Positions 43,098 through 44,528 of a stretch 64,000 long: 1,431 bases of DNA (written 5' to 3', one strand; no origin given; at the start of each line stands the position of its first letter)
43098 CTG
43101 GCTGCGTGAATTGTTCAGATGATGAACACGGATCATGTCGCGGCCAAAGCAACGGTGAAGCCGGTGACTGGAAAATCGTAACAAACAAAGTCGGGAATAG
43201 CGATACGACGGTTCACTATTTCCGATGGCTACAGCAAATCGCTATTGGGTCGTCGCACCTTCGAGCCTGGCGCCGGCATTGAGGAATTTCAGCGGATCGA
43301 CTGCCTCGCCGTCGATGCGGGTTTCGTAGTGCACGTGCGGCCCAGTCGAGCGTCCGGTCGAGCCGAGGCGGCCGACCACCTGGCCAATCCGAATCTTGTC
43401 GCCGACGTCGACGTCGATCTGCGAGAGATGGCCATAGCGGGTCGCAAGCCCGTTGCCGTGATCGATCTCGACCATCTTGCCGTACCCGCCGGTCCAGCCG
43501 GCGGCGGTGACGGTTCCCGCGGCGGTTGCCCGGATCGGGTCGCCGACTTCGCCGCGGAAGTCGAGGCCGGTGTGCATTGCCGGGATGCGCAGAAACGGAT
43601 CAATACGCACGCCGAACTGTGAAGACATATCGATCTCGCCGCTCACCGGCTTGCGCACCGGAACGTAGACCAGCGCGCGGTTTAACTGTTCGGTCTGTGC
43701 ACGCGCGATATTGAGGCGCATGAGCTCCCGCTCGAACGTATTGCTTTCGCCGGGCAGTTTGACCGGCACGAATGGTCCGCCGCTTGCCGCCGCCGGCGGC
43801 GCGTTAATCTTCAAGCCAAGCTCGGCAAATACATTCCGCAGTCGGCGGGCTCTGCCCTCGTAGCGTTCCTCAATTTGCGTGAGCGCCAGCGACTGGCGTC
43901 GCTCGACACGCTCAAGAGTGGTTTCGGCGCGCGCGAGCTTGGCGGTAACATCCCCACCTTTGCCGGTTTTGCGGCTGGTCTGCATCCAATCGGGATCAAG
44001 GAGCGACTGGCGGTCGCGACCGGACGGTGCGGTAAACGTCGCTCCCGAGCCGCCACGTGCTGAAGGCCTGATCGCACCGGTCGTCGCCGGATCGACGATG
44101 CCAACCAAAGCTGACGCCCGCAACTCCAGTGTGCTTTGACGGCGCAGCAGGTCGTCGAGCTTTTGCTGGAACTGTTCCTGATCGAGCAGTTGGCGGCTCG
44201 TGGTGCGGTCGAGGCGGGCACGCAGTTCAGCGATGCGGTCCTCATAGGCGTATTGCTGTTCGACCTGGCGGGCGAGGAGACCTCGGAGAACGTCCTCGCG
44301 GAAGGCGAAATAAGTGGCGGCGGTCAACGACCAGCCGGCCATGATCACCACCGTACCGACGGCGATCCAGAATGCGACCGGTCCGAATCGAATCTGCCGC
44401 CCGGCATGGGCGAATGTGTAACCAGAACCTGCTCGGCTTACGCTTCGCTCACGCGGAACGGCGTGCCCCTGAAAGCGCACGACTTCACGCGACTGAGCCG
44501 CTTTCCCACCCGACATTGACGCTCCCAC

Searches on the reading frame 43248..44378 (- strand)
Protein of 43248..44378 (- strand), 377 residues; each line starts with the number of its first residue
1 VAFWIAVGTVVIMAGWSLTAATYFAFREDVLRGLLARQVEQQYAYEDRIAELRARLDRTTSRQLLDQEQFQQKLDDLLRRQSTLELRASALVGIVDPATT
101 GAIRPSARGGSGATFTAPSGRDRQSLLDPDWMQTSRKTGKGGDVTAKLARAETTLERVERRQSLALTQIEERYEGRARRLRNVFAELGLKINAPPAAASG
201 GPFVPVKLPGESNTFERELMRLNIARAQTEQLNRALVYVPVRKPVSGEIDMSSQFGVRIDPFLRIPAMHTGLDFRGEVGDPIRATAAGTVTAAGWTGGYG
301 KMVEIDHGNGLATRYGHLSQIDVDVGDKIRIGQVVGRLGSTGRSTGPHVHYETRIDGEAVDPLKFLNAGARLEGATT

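Call 67: search_protein_families(library=pfam, proteins=[window:43248-44378:-], max_evalue=0.001)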
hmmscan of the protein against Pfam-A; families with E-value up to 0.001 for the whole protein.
window:43248-44378:- (377 aa): 1 family
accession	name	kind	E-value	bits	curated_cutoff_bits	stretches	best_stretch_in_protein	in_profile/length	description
PF01551.29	Peptidase_M23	-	1.5e-34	118.5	28.7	1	268-362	2-96/96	Peptidase family M23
